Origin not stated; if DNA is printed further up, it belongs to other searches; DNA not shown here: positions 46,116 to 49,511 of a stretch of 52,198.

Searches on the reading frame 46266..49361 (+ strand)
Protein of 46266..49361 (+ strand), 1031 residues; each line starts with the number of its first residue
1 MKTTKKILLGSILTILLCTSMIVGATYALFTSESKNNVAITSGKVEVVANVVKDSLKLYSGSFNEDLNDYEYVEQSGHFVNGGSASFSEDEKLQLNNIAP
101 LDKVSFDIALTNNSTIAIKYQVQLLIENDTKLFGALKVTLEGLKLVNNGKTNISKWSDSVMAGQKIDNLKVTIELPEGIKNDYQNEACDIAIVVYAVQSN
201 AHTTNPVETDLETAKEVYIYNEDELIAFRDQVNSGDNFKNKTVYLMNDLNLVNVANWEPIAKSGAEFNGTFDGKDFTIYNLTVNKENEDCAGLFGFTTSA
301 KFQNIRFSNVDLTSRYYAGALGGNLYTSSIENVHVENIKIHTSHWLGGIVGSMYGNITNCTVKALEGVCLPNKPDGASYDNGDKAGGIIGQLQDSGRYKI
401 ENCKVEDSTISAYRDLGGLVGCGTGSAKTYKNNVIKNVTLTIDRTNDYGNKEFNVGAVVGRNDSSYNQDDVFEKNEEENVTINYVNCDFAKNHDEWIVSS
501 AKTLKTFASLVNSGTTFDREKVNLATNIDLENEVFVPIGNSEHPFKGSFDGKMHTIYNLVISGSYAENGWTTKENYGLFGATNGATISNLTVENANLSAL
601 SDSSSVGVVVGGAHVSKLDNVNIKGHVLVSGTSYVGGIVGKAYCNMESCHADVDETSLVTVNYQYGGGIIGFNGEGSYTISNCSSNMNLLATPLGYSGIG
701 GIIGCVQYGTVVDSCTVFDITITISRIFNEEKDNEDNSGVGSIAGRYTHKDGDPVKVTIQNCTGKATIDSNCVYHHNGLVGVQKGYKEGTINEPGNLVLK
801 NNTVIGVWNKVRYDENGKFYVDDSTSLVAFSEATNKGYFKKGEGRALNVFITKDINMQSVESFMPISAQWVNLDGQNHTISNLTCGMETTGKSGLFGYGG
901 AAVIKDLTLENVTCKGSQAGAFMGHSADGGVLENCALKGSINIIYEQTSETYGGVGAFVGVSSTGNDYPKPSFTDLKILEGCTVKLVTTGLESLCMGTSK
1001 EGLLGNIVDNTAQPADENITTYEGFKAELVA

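Call 50: search_protein_families(library=pfam, proteins=[window:46266-49361:+], max_evalue=0.00001)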
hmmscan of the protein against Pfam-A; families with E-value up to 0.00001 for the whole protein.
window:46266-49361:+ (1031 aa): 2 families
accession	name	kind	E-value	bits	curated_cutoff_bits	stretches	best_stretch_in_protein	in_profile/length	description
PF07581.17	Glug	-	3.1e-18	65.3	20.5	0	631-653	1-25/28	The GLUG motif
PF05342.19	Peptidase_M26_N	-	6e-11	42.5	27.7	0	264-336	180-249/250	M26 IgA1-specific Metallo-endopeptidase N-terminal region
